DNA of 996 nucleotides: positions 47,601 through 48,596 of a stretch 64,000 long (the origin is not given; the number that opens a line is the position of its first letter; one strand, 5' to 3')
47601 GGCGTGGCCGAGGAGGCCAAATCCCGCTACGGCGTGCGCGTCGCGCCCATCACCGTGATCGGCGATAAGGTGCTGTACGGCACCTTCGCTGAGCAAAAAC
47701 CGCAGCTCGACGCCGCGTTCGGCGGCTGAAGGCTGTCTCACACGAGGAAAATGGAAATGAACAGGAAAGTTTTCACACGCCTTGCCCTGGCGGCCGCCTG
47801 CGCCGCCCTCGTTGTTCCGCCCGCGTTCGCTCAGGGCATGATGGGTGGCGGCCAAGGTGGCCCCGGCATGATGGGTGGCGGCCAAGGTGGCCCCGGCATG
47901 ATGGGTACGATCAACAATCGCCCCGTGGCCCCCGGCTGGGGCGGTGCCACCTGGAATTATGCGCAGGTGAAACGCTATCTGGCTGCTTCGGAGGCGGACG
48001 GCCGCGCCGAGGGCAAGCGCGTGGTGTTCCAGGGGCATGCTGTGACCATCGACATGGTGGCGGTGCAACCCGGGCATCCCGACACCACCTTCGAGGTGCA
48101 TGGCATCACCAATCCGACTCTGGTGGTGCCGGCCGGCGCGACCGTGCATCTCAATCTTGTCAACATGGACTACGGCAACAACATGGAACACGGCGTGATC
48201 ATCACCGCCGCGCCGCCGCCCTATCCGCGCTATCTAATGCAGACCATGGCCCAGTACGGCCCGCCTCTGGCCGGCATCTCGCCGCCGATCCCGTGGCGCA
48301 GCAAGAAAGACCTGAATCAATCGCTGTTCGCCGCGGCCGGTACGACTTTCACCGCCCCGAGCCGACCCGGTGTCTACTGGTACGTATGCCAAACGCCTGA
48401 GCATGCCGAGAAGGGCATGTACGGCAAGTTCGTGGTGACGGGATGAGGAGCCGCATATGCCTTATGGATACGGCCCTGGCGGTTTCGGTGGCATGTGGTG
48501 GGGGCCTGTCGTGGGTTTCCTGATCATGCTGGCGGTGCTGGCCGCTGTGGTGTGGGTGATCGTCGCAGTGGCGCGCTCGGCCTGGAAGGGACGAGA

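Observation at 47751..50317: Rusticyanin-like blue copper protein embedded in a copper-resistance operon with a multicopper oxidase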

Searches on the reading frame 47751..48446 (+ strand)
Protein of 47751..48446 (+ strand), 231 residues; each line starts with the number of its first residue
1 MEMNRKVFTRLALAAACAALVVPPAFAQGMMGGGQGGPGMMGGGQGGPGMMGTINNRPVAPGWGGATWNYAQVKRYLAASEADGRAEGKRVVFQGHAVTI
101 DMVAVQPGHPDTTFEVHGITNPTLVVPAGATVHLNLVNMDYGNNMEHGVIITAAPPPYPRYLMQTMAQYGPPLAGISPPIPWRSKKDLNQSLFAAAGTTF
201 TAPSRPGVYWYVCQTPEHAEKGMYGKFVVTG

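Call 3: search_protein_families(library=pfam, proteins=[window:47751-48446:+], max_evalue=0.01)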
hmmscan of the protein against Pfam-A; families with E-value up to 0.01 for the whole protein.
window:47751-48446:+ (231 aa): 4 families
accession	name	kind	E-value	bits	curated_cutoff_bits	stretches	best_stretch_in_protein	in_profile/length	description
PF06525.17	SoxE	-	2.7e-05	24.1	21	1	98-230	15-139/149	Sulfocyanin (SoxE) domain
PF23509.1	MSMEG_3727_PQQ-assoc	-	0.00085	19.2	27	0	197-231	102-136/152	MSMEG_3727, PQQ-associated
PF00127.26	Copper-bind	-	0.0016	19.3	21.2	1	195-229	65-98/99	Copper binding proteins, plastocyanin/azurin family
PF07731.20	Cu-oxidase_2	-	0.0024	18.1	20.4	0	200-230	105-134/137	Multicopper oxidase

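Call 4: search_protein_families(library=ncbifam, proteins=[window:47751-48446:+], max_evalue=0.01)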
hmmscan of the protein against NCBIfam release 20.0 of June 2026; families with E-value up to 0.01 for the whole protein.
window:47751-48446:+ (231 aa): 3 families
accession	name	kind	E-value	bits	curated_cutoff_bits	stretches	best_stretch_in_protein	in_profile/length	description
TIGR03095.1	rusti_cyanin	equivalog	1.5e-26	93.4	146.7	1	85-229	15-147/148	rusticyanin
TIGR03094.1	sulfo_cyanin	equivalog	8.2e-06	25.4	168.4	1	89-229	49-184/195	sulfocyanin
TIGR04244.1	nitrous_NosZ_RR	equivalog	0.001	17.7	625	0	195-220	592-616/627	TAT-dependent nitrous-oxide reductase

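Call 5: search_solved_structures(query=window:47751-48446:+, max_evalue=1, show_alignments=3)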
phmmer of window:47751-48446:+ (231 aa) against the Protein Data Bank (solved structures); distinct sequences matched with E-value up to 1: 33.
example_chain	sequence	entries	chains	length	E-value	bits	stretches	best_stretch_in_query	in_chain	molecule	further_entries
1a3z_A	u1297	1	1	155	5.4e-21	78.1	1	66-229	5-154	RUSTICYANIN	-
1rcy_A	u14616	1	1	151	9.1e-21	77.3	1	67-229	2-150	RUSTICYANIN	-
1cur_A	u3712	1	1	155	2.8e-20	75.7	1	66-229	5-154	CU(I) RUSTICYANIN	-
2cak_A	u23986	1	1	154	4.5e-20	75.1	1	67-229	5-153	RUSTICYANIN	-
1gy2_A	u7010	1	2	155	5.4e-20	74.8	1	66-229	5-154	RUSTICYANIN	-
1gy1_A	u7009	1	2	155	5.8e-20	74.7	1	66-229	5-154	RUSTICYANIN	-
1e30_A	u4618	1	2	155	1.2e-19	73.7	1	66-229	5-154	RUSTICYANIN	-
1a8z_A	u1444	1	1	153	3.5e-19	72.2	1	68-229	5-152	RUSTICYANIN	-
2cal_A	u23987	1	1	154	6.7e-19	71.2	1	66-229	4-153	RUSTICYANIN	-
1ov8_A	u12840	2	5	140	0.00076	21.9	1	120-230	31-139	Auracyanin B | PROTEIN (AURACYANIN)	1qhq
6tfd_A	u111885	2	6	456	0.0012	21.3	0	119-151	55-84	Copper-containing nitrite reductase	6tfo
9kwt_A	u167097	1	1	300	0.0013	21.1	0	196-229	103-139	Copper-containing nitrite reductase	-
3wia_A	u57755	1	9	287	0.0014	21.1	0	196-229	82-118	Nitrite reductase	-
2dv6_A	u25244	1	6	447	0.0021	20.5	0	120-151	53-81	Nitrite reductase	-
3wi9_A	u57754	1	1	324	0.0029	20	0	196-229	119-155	Nitrite reductase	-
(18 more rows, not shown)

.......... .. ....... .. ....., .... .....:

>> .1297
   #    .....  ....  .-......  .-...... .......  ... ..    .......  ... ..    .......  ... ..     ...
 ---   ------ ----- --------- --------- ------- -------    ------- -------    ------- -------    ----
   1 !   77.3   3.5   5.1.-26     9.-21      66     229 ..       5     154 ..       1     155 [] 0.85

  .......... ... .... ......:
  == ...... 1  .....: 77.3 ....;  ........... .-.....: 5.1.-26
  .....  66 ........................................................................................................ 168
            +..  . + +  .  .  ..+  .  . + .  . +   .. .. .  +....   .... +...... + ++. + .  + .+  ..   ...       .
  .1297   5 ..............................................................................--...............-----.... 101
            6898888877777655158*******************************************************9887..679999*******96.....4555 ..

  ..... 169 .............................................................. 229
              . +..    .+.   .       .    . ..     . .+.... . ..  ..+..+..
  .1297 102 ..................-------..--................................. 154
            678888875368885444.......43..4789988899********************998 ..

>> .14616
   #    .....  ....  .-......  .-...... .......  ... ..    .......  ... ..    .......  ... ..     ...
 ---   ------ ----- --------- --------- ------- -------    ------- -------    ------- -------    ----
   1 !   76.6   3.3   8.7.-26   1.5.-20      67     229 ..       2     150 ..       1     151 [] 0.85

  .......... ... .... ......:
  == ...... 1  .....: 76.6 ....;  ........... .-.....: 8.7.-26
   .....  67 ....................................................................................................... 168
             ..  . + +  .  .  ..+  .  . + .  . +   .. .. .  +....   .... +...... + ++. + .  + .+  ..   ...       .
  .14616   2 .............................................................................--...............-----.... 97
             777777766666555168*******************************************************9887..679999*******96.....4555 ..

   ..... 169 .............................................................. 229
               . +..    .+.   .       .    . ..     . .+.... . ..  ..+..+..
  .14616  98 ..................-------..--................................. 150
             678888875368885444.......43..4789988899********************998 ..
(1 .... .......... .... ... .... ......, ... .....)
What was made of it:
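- On Rusticyanin (orthologue group, TIGR03095): The ligands align (call 5).
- Closest known: Rusticyanin. Same: The same His/Cys/His/Met ligands with C-x4-H-x4-M spacing (call 5).
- Checked: They align residue for residue with His85, Cys138, His143 and Met148 of rusticyanin (call 5, phmmer E 5e-21 to 1a3z).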

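Call 6: find_homologous_proteins(query=window:47751-48446:+)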
Query window:47751-48446:+ (231 aa): 76 proteins with E <= 0.001 among 1794 candidates.
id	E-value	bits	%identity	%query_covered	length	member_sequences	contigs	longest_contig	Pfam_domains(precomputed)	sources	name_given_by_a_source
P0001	8.4e-142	488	96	99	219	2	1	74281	PF06525.18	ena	-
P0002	1.2e-117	409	76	99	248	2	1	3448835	PF06525.18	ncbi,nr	ncbi:sulfocyanin-like copper-binding protein [Acidihalobacter ferrooxydans]|nr:sulfocyanin-like copp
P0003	9.4e-86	305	64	90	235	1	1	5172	-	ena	-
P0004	3.0e-85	303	66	99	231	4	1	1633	PF06525.18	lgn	-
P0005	1.3e-84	301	63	95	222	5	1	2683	-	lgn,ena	-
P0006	1.1e-83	298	62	95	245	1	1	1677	PF06525.18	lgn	-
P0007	3.7e-79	283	60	97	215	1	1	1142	PF06525.18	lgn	-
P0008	1.0e-77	279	59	98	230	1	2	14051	-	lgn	-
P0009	2.2e-75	271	56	98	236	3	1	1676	-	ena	-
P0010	2.9e-74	267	62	76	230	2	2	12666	-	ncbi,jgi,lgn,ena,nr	ncbi:MAG TPA: hypothetical protein VFA48_05240 [Gammaproteobacteria bacterium]|nr:hypothetical prote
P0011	1.1e-73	265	63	77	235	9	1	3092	-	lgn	-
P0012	1.3e-71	259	62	77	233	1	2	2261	-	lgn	-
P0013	2.3e-70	255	56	99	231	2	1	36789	-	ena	-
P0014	7.3e-70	253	59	75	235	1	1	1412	-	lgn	-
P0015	8.8e-70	253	60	75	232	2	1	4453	-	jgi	jgi:rusticyanin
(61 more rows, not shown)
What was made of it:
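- The nearest named homologue, at 76% identity, is from the iron oxidiser Acidihalobacter ferrooxydans (call 6).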

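Call 10: find_related_loci(query=A1, collection=genome_contigs, flank=8000)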
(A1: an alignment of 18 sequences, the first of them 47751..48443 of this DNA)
Query A1 (231 aa) in genome_contigs; peptide patterns used: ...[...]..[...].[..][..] (x = any residue, [..] = any of these).
120 stretches matched a pattern; 101 encode a relative of the query (tblastn E <= 1e-3); the best 80 are kept; 80 distinct loci.
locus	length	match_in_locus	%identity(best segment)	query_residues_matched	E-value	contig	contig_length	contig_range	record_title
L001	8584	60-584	63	55-231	2e-68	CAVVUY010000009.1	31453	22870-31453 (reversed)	MAG: uncultured Gammaproteobacteria bacterium isolate MFD02923.bin.2.39 genome assembly, contig: contig_26740, whole gen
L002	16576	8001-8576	60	38-229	3e-67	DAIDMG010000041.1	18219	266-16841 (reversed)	MAG TPA_asm: Acidiphilium sp. isolate clean440 NODE_41_length_18219_cov_4.333480, whole genome shotgun sequence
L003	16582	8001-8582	58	34-229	2e-65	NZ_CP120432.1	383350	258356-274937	Paraburkholderia sp. A1BS-2L plasmid pTA2.1, complete sequence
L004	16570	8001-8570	55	40-229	3e-63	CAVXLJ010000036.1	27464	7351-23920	MAG: uncultured Alphaproteobacteria bacterium isolate MFD02416.bin.2.164 genome assembly, contig: contig_98510, whole ge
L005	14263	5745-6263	59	55-229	2e-62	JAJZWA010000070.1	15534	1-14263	MAG: Proteobacteria bacterium isolate SKS5.bin95 NODE_6900_length_15534_cov_9.575128, whole genome shotgun sequence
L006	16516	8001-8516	57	56-229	1e-62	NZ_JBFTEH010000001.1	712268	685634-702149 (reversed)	Jiella sp. M17.18 Scaffold1, whole genome shotgun sequence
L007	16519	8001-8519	59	55-229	2e-62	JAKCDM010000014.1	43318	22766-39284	MAG: Proteobacteria bacterium isolate ZJ1.bin68 NODE_969_length_43318_cov_15.912574, whole genome shotgun sequence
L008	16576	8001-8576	53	36-229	3e-62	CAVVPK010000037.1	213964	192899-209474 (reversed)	MAG: uncultured Alphaproteobacteria bacterium isolate MFD02416.bin.2.212 genome assembly, contig: contig_61921, whole ge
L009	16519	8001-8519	58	55-229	6e-61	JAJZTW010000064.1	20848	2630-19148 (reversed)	MAG: Proteobacteria bacterium isolate SKS3.bin93 NODE_3823_length_20848_cov_5.287727, whole genome shotgun sequence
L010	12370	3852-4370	58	55-229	6e-61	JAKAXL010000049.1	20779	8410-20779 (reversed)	MAG: Proteobacteria bacterium isolate YS1.bin24 NODE_1043_length_20779_cov_8.667684, whole genome shotgun sequence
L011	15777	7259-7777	56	55-229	3e-61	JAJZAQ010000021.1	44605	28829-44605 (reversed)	MAG: Proteobacteria bacterium isolate HSP1.bin20 NODE_437_length_44605_cov_2.149625, whole genome shotgun sequence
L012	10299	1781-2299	58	55-229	3e-61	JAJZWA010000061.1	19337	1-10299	MAG: Proteobacteria bacterium isolate SKS5.bin95 NODE_4975_length_19337_cov_13.472723, whole genome shotgun sequence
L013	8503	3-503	61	61-229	3e-61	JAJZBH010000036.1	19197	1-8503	MAG: Proteobacteria bacterium isolate HSP2.bin25 NODE_1874_length_19197_cov_2.342790, whole genome shotgun sequence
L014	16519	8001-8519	58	55-229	6e-61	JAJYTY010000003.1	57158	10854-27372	MAG: Proteobacteria bacterium isolate DX2.bin53 NODE_497_length_57158_cov_1.938121, whole genome shotgun sequence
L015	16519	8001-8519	56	55-229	2e-60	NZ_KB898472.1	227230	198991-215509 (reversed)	Thiomonas sp. FB-6 D466DRAFT_scaffold00002.2, whole genome shotgun sequence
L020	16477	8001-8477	58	69-229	2e-55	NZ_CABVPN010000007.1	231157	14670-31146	Burkholderia diffusa isolate LMG 24065, whole genome shotgun sequence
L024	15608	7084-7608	55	53-229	5e-55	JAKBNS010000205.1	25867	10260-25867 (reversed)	MAG: Proteobacteria bacterium isolate LL3.bin32 NODE_1290_length_25867_cov_2.787218, whole genome shotgun sequence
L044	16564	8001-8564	39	38-229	4e-38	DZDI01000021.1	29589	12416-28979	MAG TPA_asm: Phycisphaera mikurensis isolate SulCav_PC08_64_54_21 SulCav_PC08-64_804_length_29589_cov_11.182265, whole g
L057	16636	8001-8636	33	3-229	9e-22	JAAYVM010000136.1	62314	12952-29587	MAG: Acholeplasmataceae bacterium isolate AS27yjCOA_58 141714_AS27, whole genome shotgun sequence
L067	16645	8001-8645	33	29-229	2e-19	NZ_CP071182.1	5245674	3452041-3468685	Alicyclobacillus mengziensis strain S30H14 chromosome, complete genome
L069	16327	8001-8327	45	110-229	3e-19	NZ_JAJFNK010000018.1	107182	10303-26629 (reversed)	Alicyclobacillus tolerans strain BL-1 NODE_18_length_107182_cov_83.903394, whole genome shotgun sequence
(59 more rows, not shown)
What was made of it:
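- The family occurs in strict anaerobes such as Desulfosporosinus, Clostridium and Desulfocapsaceae (call 10), where an O2-reducing oxidase partner makes little sense.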

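Call 22: predict_structure(alignment_id=A1)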
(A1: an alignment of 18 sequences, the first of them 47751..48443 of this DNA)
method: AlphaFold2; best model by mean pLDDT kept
length: 231 residues; sequences in the alignment: 18
mean_pLDDT: 82.6   pTM: 0.76
mean pLDDT of the five models: 82.6, 81.5, 80.6, 79.8, 79.7
residues with pLDDT >= 90: 141; 70-90: 37; 50-70: 15; < 50: 38
segments of 3 or more residues with pLDDT < 50: 8-22, 29-39, 43-51
pLDDT, mean of each block of 10 residues (from residue 1): 51 44 49 40 43 81 94 91 93 97 91 92 98 97 94 92 81 92 96 97 98 93 97 91
secondary structure, 60 per line:
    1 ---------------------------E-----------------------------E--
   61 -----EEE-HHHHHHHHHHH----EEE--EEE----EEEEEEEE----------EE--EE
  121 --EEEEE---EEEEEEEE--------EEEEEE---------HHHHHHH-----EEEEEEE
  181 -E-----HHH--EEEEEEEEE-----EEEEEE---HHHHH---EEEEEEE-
elements in order: E66-68 H70-80 E85-87 E90-92 E97-104 E123-127 E131-138 E147-152 H162-168 E174-180 E193-201 E207-212 H216-220 E224-230
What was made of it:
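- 47832..47945 (+): Disordered Met/Gly-rich tail (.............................): 6 Met and 17 Gly in 38 residues. pLDDT is below 50 (call 22).
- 47946..48443 (+): Folded cupredoxin domain (residues 66-231), including the N-terminal helix/strand extension typical of rusticyanin and an internal Met-containing loop after the first His ligand. pLDDT is mostly above 90 (call 22).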

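Call 24: search_protein_representatives(alignment_id=A1)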
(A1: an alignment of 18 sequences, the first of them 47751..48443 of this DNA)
Query: 18 sequences, 225 profile positions. Proteins with E-value up to 0.001 (for the whole library): 1062; up to 1e-10: 374; up to 1e-30: 72. The best 150 are listed.
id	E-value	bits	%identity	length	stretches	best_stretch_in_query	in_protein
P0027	3.0e-97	341.2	-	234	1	4-224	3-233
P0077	3.3e-92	324.7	-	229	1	6-225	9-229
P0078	1.8e-72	260.1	-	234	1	7-225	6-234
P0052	3.6e-71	255.8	-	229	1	56-210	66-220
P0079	5.9e-70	251.9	-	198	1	42-225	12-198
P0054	1.1e-68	247.7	-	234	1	10-224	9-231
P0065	1.0e-63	231.5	-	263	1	13-225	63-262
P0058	1.6e-59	217.8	-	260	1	27-182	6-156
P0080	2.0e-58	214.2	-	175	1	47-182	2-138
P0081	2.4e-58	213.9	-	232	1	23-224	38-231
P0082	1.9e-56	207.7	-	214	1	42-181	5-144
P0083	2.2e-55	204.2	-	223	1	18-225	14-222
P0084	6.1e-53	196.2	-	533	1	15-224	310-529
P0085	2.0e-51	191.2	-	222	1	42-224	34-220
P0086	4.0e-51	190.3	-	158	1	78-225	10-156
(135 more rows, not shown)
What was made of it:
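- The family is large: 1062 representatives at E<=1e-3 and 374 at E<=1e-10 (call 24).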

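Call 25: find_encoding_contigs(protein=window:47757-48446:+, flank=10000, max_places=4)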
Protein window:47757-48446:+ (229 aa): no gene with exactly this product is on record in the collection.

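Call 26: fold_search(model_id=the predicted structure, library=pdb)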
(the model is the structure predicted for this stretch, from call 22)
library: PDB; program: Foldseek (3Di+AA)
matches with E <= 10: 1359; with E <= 0.001: 339
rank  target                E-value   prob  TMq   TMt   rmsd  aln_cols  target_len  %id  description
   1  1a3z                  1.2e-16  1.00  0.59  0.88   2.3       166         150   37  REDUCED RUSTICYANIN AT 1.9 ANGSTROMS (released 1998-07-29)
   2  1rcy                  1.9e-16  1.00  0.58  0.87   2.6       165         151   37  RUSTICYANIN (RC) FROM THIOBACILLUS FERROOXIDANS (released 1997-05-15)
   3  2cak                  2.0e-16  1.00  0.60  0.89   1.9       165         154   34  1.27Angstrom Structure of Rusticyanin from Thiobacillus ferrooxidans (released 2006-03-08)
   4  1gy2_A                2.5e-16  1.00  0.61  0.89   1.8       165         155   35  Crystal structure of Met148Leu rusticyanin (released 2002-05-23)
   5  2cal                  2.7e-16  1.00  0.58  0.86   2.6       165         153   36  Crystal structure of His143Met rusticyanin (released 2006-01-05)
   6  1e30_A                3.9e-16  1.00  0.57  0.85   2.7       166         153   36  Crystal structure of the Met148Gln mutant of rusticyanin at 1.5 Angstrom resolution (released 2000-07-28)
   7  1a8z                  5.2e-16  1.00  0.61  0.90   1.8       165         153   34  STRUCTURE DETERMINATION OF A 16.8KDA COPPER PROTEIN RUSTICYANIN AT 2.1A RESOLUTION USING ANOMALOUS SCATTERING DATA WITH  (released 1998-06-17)
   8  1gy1_A                6.3e-16  1.00  0.59  0.86   2.5       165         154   36  Crystal structures of Ser86Asp and Met148Leu Rusticyanin (released 2002-05-23)
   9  1cur_MODEL_1_A        1.6e-13  1.00  0.57  0.82   2.6       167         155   36  REDUCED RUSTICYANIN, NMR (released 1996-11-08)
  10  1fwx_C                1.4e-07  1.00  0.34  0.15   6.8       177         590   20  CRYSTAL STRUCTURE OF NITROUS OXIDE REDUCTASE FROM P. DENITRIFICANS (released 2001-09-25)
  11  2iwf_A                1.6e-07  1.00  0.33  0.15   7.0       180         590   20  Resting form of pink nitrous oxide reductase from Achromobacter Cycloclastes (released 2006-08-16)
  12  1qhq                  3.0e-07  1.00  0.37  0.59  10.6       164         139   20  AURACYANIN, A BLUE COPPER PROTEIN FROM THE GREEN THERMOPHILIC PHOTOSYNTHETIC BACTERIUM CHLOROFLEXUS AURANTIACUS (released 2001-03-07)
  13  1fwx_B                3.0e-07  1.00  0.33  0.15   6.9       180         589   20  CRYSTAL STRUCTURE OF NITROUS OXIDE REDUCTASE FROM P. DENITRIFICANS (released 2001-09-25)
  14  1fwx_D                3.4e-07  1.00  0.33  0.15   6.9       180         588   20  CRYSTAL STRUCTURE OF NITROUS OXIDE REDUCTASE FROM P. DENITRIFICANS (released 2001-09-25)
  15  1fwx_A                3.6e-07  1.00  0.32  0.15   6.9       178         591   20  CRYSTAL STRUCTURE OF NITROUS OXIDE REDUCTASE FROM P. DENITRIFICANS (released 2001-09-25)
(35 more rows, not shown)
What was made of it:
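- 47946..48443 (+): Foldseek against rusticyanin gives TM 0.88-0.90 and rmsd 1.8-2.6 A (call 26).
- On Rusticyanin (orthologue group, TIGR03095): Foldseek gives TM 0.88-0.90 against the rusticyanin structures (call 26).
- Closest known: Rusticyanin. Same: The same fold, including the N-terminal extension (TM 0.88-0.90, rmsd 1.8-2.6 A, 34-37% identity; call 26).
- The fold and all four T1 ligands match rusticyanin (calls 5, 22, 26). It has the rusticyanin fold and ligands (calls 5, 26).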

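Call 29: search_protein_families(library=pfam, proteins=[L069:8997-9263:+, L007:4362-5792:-, L015:5775-6464:-, L024:5937-6809:+, L044:6461-7873:+, L067:4789-5091:+, L009:8692-9147:+, L012:2976-3236:-, L057:4606-5388:+, L005:6155-6448:-], max_evalue=0.001)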
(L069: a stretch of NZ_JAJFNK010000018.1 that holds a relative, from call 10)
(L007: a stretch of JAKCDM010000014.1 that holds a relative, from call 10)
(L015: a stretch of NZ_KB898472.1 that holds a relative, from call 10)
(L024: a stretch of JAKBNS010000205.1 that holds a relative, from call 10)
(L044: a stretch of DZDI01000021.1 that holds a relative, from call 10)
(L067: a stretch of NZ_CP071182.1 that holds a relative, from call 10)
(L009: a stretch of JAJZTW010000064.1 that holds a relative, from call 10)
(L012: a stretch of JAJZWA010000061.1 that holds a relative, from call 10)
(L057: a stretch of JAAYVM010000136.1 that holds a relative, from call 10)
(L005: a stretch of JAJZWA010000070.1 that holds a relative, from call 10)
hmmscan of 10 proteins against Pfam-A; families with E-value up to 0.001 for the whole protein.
L069:8997-9263:+ (88 aa): 2 families
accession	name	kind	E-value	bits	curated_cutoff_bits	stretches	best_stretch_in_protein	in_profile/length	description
PF09851.14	SHOCT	-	8.7e-07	28.9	27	1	65-86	4-25/28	Short C-terminal domain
PF18495.6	VbhA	-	0.00018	21.8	25.9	1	67-83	26-42/47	Antitoxin VbhA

L007:4362-5792:- (476 aa): 4 families
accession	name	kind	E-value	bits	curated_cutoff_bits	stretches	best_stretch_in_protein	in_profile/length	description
PF21085.3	CusS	-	2e-36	126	24.1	1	17-170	1-160/160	CusS sensor domain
PF02518.31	HATPase_c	-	2e-26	93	26.4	1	361-472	1-110/111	Histidine kinase-, DNA gyrase B-, and HSP90-like ATPase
PF00512.31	HisKA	-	1.2e-13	51.3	26.9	1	252-316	2-65/66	His Kinase A (phospho-acceptor) domain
PF00672.30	HAMP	-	1.5e-09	38.5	25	1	196-245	3-51/53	HAMP domain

L015:5775-6464:- (229 aa): 2 families
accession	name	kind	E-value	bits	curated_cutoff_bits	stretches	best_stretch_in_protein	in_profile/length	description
PF00072.30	Response_reg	-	1.1e-26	93.6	30.2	1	5-114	2-111/111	Response regulator receiver domain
PF00486.34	Trans_reg_C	-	3.5e-26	91.5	26.2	1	147-222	1-77/77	Transcriptional regulatory protein, C terminal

L024:5937-6809:+ (290 aa): 2 families
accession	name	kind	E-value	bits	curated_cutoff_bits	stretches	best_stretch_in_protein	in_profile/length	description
PF07813.17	LTXXQ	-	1.5e-06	29.3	24.3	1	201-286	14-96/100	LTXXQ motif family protein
PF13801.11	Metal_resist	-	0.00029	21.4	29.2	1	175-284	14-124/125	Heavy-metal resistance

L044:6461-7873:+ (470 aa): 3 families
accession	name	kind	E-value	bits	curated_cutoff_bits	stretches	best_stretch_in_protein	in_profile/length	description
PF07731.20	Cu-oxidase_2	-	4.1e-33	114.5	20.4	1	236-348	8-131/137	Multicopper oxidase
PF07732.21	Cu-oxidase_3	-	4.7e-31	107.8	21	1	108-210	14-118/119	Multicopper oxidase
PF00394.28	Cu-oxidase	-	8.1e-06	26.5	21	1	246-341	39-140/157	Multicopper oxidase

L067:4789-5091:+ (100 aa): 1 family
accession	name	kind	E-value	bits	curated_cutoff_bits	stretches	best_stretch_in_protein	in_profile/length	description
PF02583.22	Trns_repr_metal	-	2.5e-32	111.5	22.8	1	15-95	1-77/78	Metal-sensitive transcriptional repressor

L009:8692-9147:+ (151 aa): 0 families

L012:2976-3236:- (86 aa): 0 families

L057:4606-5388:+ (260 aa): 3 families
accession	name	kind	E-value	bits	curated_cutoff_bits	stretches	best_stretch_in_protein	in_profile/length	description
PF00005.33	ABC_tran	-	1.2e-29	104.1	25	1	21-179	2-135/137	ABC transporter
PF12399.14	BCA_ABC_TP_C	-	3.3e-11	43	25.5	1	231-254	2-25/27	Branched-chain amino acid ATP-binding cassette transporter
PF13304.12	AAA_21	-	0.00018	22.1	27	0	32-50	1-19/304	AAA domain, putative AbiEii toxin, Type IV TA system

L005:6155-6448:- (97 aa): 0 families
